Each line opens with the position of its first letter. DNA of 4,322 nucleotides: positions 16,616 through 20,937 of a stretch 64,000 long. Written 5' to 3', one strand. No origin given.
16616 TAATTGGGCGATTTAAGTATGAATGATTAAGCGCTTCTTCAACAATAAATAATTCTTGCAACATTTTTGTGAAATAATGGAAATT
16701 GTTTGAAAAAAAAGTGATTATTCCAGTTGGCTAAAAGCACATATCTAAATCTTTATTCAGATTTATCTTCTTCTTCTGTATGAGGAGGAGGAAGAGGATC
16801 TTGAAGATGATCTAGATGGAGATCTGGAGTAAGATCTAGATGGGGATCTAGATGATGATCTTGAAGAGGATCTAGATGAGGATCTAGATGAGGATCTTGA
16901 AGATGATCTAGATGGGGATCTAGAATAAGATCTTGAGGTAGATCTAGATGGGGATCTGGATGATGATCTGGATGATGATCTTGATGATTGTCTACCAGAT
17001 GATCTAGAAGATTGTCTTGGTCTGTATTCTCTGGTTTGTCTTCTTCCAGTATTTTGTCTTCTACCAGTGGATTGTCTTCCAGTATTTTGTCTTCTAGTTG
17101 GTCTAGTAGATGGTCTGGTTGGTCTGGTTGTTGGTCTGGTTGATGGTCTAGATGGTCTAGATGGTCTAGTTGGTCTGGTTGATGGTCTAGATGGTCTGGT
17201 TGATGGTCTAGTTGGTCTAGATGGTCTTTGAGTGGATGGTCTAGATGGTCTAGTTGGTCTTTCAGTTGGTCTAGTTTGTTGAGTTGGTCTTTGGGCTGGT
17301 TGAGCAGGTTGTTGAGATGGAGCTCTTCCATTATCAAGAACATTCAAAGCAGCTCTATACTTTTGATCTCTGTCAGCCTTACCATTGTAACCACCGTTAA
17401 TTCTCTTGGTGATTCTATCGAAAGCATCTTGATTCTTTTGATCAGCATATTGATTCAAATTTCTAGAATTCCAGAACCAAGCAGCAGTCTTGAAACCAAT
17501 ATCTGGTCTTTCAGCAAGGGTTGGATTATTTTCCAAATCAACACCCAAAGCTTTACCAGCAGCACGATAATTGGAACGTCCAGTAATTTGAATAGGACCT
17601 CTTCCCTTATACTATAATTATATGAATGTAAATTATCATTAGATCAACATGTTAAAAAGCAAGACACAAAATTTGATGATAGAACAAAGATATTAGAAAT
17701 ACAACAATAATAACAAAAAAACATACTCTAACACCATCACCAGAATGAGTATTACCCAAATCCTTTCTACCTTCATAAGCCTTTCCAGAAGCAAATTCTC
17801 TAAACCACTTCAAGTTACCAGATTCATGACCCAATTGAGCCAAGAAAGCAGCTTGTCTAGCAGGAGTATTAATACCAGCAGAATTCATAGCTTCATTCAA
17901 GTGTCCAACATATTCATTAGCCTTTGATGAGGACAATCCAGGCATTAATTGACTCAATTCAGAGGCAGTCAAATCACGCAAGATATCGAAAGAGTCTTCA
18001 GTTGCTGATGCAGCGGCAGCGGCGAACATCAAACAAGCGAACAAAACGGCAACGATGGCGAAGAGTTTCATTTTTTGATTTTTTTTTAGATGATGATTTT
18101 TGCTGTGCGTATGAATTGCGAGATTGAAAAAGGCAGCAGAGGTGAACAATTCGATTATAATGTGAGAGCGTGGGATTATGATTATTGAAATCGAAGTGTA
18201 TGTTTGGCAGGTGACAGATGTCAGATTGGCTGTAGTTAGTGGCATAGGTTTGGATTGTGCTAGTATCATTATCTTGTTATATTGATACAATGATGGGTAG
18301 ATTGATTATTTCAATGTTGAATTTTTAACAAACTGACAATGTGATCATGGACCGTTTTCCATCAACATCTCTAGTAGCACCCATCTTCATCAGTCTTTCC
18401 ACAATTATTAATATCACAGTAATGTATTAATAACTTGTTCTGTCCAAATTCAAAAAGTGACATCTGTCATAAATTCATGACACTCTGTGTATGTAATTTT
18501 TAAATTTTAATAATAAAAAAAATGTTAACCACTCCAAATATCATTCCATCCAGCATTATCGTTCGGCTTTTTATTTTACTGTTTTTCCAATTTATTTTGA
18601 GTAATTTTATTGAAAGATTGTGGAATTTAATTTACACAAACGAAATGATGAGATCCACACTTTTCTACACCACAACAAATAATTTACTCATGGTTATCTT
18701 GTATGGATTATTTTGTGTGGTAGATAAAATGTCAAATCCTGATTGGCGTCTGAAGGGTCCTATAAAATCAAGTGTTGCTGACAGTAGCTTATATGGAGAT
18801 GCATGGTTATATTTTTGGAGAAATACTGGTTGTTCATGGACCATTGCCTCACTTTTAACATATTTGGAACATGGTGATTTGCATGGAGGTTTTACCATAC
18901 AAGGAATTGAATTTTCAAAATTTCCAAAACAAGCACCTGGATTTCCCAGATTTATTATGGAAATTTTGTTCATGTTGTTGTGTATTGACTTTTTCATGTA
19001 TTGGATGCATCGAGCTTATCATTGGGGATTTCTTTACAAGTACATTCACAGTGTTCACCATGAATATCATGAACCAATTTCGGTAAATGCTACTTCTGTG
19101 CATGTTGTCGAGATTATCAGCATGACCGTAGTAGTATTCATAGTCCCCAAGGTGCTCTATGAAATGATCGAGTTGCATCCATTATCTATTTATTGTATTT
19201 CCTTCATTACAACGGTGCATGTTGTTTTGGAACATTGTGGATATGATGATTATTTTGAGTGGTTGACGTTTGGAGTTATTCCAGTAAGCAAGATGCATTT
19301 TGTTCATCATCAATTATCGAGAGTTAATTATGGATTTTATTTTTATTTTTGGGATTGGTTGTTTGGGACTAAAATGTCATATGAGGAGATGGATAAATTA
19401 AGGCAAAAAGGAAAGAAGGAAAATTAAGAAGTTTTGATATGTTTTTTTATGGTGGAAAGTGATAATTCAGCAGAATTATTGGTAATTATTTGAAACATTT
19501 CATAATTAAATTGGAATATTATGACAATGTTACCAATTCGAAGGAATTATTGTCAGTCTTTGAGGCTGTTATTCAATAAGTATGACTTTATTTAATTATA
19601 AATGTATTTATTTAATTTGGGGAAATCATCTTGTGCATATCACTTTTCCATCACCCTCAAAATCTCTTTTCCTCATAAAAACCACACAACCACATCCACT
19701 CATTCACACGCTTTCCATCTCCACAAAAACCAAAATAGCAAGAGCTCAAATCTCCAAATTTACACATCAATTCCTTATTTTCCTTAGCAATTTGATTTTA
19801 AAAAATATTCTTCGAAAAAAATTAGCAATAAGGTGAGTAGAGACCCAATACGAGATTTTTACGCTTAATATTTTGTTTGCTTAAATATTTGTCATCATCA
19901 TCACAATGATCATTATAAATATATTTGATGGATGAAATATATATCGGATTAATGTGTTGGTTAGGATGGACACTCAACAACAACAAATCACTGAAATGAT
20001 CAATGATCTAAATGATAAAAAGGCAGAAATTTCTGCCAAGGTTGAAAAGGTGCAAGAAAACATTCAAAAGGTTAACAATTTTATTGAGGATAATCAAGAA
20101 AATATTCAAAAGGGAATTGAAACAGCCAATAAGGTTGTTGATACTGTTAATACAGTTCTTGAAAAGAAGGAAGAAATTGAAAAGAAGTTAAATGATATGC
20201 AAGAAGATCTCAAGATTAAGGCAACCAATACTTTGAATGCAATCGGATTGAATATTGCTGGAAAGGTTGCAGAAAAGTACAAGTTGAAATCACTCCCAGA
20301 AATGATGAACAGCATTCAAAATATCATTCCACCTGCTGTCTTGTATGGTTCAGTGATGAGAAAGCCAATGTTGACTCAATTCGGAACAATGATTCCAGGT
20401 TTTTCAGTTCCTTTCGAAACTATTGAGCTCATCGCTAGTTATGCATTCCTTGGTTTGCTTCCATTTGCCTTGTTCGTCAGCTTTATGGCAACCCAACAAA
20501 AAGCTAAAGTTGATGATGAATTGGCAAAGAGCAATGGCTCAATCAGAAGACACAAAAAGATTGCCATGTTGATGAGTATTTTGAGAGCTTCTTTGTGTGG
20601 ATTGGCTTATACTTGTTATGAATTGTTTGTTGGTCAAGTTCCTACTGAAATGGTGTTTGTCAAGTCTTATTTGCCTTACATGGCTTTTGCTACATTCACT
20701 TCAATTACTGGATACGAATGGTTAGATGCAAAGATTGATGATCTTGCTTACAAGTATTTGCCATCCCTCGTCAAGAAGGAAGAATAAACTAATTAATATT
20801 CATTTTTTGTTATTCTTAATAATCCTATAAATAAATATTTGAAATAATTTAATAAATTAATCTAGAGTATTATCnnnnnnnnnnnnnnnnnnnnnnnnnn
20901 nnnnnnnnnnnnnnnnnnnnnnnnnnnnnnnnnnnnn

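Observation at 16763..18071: Bacterial/phage-type GH19 muramidase/chitinase with signal peptide, one intron and a protamine-like Arg/Ser repeat tail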

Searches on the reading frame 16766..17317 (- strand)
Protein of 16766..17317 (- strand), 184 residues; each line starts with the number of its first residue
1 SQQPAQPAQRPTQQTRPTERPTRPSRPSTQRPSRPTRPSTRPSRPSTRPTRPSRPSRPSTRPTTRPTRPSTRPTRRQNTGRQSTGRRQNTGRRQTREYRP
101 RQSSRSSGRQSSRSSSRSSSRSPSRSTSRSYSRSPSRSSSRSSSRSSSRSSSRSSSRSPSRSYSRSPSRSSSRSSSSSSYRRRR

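Call 70: find_homologous_proteins(query=window:16766-17317:-, max_evalue=0.001)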
Query seq(184 aa): 8000 candidates shared short words with the query, none scored E <= 0.001.

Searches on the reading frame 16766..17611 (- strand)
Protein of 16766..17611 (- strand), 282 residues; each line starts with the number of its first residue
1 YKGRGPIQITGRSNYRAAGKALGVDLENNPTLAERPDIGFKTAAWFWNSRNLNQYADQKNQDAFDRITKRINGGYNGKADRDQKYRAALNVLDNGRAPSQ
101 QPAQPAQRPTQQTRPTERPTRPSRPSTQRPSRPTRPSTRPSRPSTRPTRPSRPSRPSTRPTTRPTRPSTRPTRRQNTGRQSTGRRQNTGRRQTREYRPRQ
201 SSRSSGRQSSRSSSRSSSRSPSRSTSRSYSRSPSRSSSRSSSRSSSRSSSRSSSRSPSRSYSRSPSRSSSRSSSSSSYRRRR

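Call 34: search_protein_representatives(protein=window:16766-17611:-)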
Query: 282 residues. Proteins with E-value up to 0.001 (for the whole library): 7951; up to 1e-10: 2416; up to 1e-30: 13. The best 150 are listed.
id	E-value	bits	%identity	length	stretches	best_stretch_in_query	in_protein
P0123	1.3e-51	192.3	56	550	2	1-92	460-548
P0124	6.0e-40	154.1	59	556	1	1-135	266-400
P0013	1.2e-34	136.8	72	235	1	1-89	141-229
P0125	2.2e-34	135.9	73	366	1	1-92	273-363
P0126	2.9e-34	135.5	68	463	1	1-103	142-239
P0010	6.1e-34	134.4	70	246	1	1-89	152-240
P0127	1.2e-33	133.4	70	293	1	1-92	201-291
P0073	9.5e-33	130.5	70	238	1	1-89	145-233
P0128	1.1e-32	130.3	73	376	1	1-92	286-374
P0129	2.7e-32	129.1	74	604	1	1-92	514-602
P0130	4.6e-32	128.3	67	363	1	1-92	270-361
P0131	1.9e-31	126.3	68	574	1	1-91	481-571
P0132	3.4e-31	125.4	70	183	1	1-92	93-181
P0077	1.6e-30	123.2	64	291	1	1-92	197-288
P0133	2.3e-30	122.7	67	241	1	1-89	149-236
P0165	1.0e-26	110.8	39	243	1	1-230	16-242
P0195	1.9e-24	103.3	39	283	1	1-152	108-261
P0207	5.7e-24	101.8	54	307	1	1-87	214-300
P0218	2.9e-23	99.5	35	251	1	1-215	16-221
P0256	4.4e-22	95.6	30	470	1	1-273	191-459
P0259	5.1e-22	95.4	39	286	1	1-174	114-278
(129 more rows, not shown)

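Call 36: list_cluster_members(proteins=[P0123, P0124, P0165, P0256, P0259, P0195, P0125, P0129, P0218, P0127])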
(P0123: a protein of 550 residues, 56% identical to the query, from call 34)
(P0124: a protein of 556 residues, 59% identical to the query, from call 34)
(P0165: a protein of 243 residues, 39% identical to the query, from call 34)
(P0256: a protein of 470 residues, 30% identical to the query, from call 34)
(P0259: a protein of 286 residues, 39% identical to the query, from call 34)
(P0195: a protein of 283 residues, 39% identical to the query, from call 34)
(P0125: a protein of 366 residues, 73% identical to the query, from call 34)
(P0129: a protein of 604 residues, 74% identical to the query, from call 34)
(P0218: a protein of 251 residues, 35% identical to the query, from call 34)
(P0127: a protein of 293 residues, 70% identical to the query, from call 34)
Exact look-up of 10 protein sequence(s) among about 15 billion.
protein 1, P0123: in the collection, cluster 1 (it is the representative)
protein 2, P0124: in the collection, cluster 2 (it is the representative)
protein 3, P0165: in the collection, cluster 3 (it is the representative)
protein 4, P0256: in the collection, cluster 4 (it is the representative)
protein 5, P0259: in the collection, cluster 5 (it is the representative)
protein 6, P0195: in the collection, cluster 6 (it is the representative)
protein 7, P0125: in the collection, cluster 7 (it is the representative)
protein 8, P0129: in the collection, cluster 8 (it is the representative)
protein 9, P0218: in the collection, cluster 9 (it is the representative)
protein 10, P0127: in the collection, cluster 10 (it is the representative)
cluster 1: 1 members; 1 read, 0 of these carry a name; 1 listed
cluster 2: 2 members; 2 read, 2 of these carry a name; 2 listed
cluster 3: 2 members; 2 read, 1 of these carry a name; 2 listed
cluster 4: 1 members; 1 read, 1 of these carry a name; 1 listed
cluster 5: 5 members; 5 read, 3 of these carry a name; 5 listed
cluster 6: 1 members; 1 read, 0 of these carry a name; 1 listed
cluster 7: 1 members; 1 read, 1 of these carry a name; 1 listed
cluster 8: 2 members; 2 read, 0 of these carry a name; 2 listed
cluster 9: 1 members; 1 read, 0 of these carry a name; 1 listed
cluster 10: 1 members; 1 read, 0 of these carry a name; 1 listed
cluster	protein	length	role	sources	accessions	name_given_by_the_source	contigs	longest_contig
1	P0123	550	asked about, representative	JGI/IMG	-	-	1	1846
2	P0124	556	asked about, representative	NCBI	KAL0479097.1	hypothetical protein AKO1_010346, partial [Acrasis kona]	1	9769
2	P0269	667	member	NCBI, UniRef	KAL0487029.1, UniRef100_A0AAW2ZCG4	chitinase domain-containing protein [Acrasis kona] | Chitinase domain-containing protein n=1 Tax=Acrasis kona TaxID=1008807 ...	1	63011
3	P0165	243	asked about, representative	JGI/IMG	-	hypothetical protein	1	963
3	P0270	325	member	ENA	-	-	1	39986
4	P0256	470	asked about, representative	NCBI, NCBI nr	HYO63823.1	MAG TPA: peptidoglycan-binding protein [Pyrinomonadaceae bacterium] | peptidoglycan-binding protein [Pyrinomonadaceae bacterium]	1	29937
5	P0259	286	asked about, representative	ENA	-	-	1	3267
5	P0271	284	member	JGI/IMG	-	putative chitinase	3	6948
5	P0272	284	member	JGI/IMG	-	putative chitinase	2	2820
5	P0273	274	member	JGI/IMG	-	putative chitinase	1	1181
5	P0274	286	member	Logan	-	-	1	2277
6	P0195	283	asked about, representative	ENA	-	-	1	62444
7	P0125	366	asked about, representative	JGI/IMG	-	predicted chitinase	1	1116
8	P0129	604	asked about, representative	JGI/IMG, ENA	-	-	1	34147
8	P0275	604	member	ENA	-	-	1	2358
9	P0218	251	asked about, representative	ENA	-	-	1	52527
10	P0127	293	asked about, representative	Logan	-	-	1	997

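Call 55: find_related_loci(query=window:16766-17611:-, collection=metagenome_contigs, flank=3000)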
Query window:16766-17611:- (282 aa) in metagenome_contigs; peptide patterns used: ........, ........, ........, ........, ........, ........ (x = any residue, [..] = any of these).
600 stretches matched a pattern (row limit reached: there are more); 1 encode a relative of the query (tblastn E <= 1e-3); 1 distinct loci.
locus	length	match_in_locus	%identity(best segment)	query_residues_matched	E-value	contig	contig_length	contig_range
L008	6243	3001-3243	47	1-81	1e-17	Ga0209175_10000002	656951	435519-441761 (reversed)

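Call 78: search_protein_families(library=pfam, proteins=[P0269, P0207, P0256, P0270, P0259, P0123], max_evalue=0.001)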
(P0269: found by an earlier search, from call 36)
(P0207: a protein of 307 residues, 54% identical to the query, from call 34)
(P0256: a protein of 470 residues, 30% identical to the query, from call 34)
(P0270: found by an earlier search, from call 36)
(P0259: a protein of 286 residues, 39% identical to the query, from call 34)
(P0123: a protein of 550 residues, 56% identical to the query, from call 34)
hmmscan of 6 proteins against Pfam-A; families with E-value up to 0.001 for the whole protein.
P0269 (667 aa): 2 families
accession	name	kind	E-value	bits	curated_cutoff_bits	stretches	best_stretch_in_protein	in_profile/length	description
PF00182.24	Glyco_hydro_19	-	3e-15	57.1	25.5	1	334-430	53-161/232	Chitinase class I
PF13529.12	Peptidase_C39_2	-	0.00095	20.2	24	0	518-647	3-142/143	Peptidase_C39 like family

P0207 (307 aa): 1 family
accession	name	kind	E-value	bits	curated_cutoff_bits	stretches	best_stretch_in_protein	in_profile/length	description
PF00182.24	Glyco_hydro_19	-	3.4e-12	47.1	25.5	1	184-262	79-156/232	Chitinase class I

P0256 (470 aa): 2 families
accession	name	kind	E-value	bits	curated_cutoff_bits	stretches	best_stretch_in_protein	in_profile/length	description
PF01471.23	PG_binding_1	-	3.2e-12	46.9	23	1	10-63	2-55/57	Putative peptidoglycan binding domain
PF00182.24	Glyco_hydro_19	-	1.5e-09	38.4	25.5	1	143-240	52-157/232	Chitinase class I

P0270 (325 aa): 1 family
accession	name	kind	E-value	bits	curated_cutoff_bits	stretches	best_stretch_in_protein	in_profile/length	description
PF00182.24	Glyco_hydro_19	-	1.2e-09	38.7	25.5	1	41-140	53-156/232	Chitinase class I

P0259 (286 aa): 1 family
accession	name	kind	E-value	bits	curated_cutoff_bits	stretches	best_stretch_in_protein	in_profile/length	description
PF00182.24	Glyco_hydro_19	-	5.8e-13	49.6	25.5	1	41-163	54-157/232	Chitinase class I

P0123 (550 aa): 1 family
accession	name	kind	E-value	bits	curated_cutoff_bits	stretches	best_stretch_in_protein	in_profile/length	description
PF00182.24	Glyco_hydro_19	-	2.3e-32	113.1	25.5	2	112-199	70-156/232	Chitinase class I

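Call 85: predict_structure(protein=window:16766-17611:-)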
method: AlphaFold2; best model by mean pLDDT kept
length: 282 residues; sequences in the alignment: 1
mean_pLDDT: 48.1   pTM: 0.19
mean pLDDT of the five models: 48.1, 43.3, 42.7, 42.1, 40.1
residues with pLDDT >= 90: 0; 70-90: 14; 50-70: 102; < 50: 166
segments of 3 or more residues with pLDDT < 50: 1-5, 54-56, 96-117, 150-152, 160-162, 167-169, 171-193, 202-282
pLDDT, mean of each block of 10 residues (from residue 1): 44 63 64 60 57 51 66 57 76 58 43 45 54 53 49 47 48 41 42 47 39 37 36 34 32 36 35 37 38
secondary structure, 60 per line:
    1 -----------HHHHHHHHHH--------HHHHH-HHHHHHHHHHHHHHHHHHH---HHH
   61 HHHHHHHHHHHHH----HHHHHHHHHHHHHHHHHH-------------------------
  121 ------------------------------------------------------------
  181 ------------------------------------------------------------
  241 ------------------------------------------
elements in order: H12-21 H30-34 H36-54 H58-73 H78-95

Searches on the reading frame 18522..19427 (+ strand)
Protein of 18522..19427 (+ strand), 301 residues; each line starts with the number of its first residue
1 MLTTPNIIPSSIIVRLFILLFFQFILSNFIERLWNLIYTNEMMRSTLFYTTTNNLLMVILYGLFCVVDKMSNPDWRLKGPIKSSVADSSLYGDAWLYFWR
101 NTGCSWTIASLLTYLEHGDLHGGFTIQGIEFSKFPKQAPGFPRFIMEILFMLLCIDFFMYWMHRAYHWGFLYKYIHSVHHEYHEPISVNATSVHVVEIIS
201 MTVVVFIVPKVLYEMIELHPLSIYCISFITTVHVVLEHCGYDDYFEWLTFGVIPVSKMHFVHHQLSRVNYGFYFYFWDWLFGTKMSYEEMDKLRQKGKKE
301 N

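Call 12: find_encoding_contigs(protein=window:18522-19427:+, flank=3000, max_places=3)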
Protein window:18522-19427:+ (301 aa): no gene with exactly this product is on record in the collection.

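Call 18: search_protein_families(library=pfam, proteins=[window:18522-19427:+], max_evalue=0.001)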
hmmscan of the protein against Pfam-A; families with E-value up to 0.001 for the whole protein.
window:18522-19427:+ (301 aa): 1 family
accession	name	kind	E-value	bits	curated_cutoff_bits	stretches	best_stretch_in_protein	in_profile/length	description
PF04116.19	FA_hydroxylase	-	3.4e-24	86.2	31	1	149-283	2-132/132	Fatty acid hydroxylase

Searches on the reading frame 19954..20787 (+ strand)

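Call 18: search_protein_families(library=pfam, proteins=[window:19954-20787:+], max_evalue=0.001)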
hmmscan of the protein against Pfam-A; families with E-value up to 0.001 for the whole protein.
window:19954-20787:+ (277 aa): 1 family
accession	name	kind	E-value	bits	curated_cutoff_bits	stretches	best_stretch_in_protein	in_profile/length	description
PF03961.19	FapA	-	0.00067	19.8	31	1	7-94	149-241/272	Flagellar Assembly Protein A beta solenoid domain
